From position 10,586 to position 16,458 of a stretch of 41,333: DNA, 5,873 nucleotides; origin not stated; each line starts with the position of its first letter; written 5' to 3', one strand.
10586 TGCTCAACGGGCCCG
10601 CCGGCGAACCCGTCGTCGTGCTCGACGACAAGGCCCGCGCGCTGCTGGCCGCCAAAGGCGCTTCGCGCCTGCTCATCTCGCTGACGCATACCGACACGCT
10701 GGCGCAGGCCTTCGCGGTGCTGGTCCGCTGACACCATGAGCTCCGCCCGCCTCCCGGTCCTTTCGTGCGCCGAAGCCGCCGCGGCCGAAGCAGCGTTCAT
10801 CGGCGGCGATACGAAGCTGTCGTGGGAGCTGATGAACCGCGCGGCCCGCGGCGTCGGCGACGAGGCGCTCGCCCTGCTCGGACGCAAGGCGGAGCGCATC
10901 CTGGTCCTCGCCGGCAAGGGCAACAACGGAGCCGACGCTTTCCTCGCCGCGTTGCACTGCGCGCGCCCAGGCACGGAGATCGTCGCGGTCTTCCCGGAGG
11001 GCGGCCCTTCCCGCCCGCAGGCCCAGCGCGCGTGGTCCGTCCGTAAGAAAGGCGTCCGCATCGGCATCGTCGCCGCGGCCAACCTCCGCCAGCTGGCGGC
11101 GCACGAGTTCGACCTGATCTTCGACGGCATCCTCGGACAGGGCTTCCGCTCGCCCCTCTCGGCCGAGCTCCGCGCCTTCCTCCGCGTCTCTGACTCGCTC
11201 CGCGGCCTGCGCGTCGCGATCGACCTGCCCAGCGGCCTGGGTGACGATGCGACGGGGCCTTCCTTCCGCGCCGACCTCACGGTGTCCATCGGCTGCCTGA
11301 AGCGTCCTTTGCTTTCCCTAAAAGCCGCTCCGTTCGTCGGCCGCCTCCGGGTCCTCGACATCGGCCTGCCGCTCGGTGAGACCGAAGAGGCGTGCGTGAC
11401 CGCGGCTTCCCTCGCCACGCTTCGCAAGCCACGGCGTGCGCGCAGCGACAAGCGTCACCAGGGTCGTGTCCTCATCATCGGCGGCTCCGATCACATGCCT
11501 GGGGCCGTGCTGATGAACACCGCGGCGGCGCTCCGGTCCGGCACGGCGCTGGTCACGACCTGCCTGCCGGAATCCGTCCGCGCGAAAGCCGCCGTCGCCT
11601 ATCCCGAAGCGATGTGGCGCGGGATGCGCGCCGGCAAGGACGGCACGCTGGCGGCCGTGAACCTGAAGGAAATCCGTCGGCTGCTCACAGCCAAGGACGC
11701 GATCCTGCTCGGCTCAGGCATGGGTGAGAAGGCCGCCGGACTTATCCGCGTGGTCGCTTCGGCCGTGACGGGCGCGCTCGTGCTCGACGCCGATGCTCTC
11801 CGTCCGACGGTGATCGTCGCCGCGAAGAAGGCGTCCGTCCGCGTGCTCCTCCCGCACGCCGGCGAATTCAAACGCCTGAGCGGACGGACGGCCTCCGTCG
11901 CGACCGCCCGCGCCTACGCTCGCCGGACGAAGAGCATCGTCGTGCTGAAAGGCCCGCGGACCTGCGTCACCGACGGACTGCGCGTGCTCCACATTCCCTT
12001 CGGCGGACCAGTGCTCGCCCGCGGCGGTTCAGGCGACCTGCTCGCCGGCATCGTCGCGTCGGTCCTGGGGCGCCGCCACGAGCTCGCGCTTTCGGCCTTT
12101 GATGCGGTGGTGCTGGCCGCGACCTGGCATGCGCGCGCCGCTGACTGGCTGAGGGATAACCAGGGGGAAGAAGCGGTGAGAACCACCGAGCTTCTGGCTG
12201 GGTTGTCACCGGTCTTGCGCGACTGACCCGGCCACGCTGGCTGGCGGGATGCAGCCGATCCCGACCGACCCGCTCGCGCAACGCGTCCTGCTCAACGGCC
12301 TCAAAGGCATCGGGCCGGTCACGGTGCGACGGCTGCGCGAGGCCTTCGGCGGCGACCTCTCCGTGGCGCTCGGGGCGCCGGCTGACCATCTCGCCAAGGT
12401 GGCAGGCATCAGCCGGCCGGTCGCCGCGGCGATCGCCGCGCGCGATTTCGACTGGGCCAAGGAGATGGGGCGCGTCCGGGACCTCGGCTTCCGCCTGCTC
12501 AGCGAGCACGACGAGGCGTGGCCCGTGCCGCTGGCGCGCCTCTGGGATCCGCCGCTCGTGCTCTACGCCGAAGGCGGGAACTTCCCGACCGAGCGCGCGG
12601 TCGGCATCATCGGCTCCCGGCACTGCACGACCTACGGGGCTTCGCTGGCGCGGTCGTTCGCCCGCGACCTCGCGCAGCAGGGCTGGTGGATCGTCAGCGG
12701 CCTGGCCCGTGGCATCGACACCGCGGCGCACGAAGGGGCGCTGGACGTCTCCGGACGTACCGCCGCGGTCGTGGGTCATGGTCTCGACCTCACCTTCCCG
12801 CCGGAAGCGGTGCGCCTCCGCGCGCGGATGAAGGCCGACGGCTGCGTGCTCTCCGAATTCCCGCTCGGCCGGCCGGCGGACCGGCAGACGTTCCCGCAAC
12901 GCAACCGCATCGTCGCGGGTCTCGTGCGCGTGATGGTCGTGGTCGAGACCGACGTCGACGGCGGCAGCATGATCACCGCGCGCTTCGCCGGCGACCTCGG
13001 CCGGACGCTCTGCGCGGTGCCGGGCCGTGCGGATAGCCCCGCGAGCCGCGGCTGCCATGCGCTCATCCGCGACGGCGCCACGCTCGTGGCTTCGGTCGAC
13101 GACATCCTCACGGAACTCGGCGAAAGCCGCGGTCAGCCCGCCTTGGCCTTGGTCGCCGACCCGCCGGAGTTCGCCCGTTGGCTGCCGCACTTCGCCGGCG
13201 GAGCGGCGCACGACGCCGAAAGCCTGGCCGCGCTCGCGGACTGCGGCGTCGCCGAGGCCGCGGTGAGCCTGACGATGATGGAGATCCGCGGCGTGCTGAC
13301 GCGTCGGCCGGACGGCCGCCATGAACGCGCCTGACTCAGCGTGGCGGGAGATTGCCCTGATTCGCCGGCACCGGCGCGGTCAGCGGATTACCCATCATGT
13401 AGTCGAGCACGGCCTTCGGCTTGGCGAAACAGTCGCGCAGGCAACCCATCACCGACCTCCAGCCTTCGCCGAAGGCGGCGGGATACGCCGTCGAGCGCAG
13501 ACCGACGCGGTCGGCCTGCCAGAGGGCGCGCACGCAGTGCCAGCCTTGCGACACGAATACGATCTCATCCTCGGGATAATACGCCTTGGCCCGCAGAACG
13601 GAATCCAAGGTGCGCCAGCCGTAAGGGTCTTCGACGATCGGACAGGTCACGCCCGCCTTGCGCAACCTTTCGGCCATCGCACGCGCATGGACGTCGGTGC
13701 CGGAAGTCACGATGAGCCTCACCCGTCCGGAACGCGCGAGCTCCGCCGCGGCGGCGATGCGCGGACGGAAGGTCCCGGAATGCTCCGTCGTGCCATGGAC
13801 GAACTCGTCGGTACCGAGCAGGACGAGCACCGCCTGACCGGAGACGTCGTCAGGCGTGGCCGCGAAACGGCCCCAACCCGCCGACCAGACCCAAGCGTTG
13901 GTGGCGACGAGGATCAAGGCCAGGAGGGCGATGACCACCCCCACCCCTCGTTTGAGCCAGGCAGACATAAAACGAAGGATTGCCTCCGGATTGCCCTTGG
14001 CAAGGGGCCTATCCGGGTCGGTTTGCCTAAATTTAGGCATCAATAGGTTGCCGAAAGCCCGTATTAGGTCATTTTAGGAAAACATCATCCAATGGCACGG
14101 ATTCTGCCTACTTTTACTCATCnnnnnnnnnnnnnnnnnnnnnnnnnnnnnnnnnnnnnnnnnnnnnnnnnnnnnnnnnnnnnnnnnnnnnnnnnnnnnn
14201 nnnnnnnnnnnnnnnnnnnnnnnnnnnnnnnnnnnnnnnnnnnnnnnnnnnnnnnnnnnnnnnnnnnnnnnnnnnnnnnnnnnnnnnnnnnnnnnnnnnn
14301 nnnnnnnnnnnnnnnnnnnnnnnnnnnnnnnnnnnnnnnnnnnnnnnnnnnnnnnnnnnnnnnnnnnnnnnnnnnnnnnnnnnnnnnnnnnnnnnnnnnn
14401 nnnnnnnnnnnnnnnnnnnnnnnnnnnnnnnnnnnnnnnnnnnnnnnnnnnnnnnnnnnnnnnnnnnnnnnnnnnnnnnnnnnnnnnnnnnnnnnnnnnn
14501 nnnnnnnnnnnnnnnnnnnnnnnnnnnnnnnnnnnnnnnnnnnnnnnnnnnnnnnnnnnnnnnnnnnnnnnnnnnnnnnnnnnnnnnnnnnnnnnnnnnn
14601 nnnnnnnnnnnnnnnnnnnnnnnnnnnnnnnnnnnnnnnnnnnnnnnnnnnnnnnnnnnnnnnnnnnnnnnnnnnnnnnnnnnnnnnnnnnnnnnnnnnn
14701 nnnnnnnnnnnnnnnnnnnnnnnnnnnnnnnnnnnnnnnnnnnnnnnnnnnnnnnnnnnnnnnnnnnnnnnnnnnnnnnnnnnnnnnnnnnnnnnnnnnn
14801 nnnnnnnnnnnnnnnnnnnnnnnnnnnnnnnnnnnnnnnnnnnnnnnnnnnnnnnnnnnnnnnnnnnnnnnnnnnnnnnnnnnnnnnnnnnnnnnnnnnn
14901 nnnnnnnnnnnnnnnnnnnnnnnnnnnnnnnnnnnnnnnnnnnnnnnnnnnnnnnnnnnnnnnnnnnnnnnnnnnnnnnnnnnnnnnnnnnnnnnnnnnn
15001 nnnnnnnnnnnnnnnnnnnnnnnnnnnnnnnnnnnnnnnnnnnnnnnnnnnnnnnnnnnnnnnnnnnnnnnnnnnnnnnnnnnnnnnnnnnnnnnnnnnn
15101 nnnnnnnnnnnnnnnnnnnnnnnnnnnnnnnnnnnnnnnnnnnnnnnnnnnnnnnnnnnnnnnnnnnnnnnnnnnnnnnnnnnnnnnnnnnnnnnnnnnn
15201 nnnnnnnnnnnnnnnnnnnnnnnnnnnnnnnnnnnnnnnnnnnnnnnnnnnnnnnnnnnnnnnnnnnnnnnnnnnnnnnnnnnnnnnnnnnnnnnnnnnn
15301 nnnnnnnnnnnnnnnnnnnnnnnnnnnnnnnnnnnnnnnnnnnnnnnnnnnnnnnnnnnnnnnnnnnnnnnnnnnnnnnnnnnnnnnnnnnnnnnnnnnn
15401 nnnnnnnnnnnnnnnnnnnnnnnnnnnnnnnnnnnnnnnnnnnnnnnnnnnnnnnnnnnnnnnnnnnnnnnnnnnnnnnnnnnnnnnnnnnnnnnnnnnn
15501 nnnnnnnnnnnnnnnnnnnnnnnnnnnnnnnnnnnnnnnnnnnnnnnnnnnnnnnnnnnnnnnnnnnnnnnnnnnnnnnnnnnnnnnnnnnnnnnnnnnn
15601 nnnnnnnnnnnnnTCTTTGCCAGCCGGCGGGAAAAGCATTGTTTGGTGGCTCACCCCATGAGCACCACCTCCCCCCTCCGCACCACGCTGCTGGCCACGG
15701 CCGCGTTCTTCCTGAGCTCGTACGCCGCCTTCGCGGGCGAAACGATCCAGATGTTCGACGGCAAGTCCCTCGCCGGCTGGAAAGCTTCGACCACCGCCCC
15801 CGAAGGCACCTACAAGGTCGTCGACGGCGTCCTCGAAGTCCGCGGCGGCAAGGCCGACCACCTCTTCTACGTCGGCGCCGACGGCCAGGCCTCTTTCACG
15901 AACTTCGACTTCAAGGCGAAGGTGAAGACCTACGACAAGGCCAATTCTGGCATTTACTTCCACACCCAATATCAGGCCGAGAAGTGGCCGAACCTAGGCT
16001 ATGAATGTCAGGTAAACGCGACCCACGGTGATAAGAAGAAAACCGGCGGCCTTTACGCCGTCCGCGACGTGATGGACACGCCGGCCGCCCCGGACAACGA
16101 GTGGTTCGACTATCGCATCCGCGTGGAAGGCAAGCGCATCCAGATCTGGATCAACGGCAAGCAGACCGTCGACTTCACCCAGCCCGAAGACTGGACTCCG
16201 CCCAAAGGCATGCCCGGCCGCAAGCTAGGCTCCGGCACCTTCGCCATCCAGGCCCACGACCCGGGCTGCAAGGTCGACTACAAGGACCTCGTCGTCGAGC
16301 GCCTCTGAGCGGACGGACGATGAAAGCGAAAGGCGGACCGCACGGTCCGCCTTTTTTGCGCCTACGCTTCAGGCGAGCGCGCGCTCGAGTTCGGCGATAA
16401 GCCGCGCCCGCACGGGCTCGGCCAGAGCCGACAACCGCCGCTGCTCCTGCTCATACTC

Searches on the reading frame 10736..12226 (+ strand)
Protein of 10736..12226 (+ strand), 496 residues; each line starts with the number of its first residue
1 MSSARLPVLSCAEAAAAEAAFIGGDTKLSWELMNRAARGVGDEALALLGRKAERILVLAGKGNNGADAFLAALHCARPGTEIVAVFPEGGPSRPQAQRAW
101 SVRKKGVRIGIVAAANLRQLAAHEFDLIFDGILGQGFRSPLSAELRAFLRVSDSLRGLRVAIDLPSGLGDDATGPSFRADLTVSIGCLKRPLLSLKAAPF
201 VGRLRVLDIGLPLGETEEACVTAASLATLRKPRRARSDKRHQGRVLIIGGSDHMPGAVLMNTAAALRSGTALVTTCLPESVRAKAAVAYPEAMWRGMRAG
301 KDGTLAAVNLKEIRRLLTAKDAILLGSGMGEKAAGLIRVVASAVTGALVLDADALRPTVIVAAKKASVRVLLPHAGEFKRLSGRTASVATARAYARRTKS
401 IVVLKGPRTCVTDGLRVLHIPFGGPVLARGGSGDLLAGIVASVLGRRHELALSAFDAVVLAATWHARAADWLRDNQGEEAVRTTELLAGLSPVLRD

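Call 83: search_protein_families(library=pfam, proteins=[window:10736-12226:+], max_evalue=0.00001)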
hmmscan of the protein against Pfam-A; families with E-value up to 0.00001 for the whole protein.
window:10736-12226:+ (496 aa): 3 families
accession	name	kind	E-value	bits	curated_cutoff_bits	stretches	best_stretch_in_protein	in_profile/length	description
PF01256.23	Carb_kinase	-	2.8e-38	132.2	27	1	245-487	1-237/242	NAD(P)H-hydrate dehydratase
PF03853.21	YjeF_N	-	4e-25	89.2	24.9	1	31-190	3-168/169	YjeF-related protein N-terminus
PF02110.20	HK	-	8.3e-07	29.1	27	1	383-469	136-223/247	Hydroxyethylthiazole kinase family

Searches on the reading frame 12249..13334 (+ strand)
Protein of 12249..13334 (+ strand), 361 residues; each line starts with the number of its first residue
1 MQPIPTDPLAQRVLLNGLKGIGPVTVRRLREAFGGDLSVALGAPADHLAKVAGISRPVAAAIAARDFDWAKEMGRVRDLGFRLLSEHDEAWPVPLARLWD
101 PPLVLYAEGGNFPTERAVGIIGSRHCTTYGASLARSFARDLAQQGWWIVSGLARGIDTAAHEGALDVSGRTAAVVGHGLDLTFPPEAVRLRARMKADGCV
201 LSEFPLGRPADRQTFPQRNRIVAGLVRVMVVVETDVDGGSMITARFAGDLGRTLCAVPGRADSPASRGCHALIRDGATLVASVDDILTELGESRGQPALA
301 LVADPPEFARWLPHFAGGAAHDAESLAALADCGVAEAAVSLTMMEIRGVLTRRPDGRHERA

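Call 83: search_protein_families(library=pfam, proteins=[window:12249-13334:+], max_evalue=0.00001)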
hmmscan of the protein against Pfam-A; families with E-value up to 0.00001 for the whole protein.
window:12249-13334:+ (361 aa): 1 family
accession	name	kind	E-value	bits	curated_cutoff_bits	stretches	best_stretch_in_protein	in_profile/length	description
PF02481.21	DNA_processg_A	-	5.1e-65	219.1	29.6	1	77-281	3-211/212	DNA recombination-mediator protein A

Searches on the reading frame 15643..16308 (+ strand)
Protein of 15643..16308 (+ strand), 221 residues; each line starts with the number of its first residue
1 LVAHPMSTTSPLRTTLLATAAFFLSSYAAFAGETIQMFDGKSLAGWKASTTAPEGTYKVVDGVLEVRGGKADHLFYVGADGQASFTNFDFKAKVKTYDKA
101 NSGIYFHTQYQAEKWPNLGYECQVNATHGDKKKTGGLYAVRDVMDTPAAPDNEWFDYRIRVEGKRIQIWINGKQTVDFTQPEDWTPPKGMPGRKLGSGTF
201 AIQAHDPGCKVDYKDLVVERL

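Call 83: search_protein_families(library=pfam, proteins=[window:15643-16308:+], max_evalue=0.00001)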
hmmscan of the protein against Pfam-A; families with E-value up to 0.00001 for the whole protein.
window:15643-16308:+ (221 aa): 1 family
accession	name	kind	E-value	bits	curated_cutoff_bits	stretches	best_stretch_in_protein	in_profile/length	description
PF06439.18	3keto-disac_hyd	-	8.3e-40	137.3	26.8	1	34-218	2-186/187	3-keto-disaccharide hydrolase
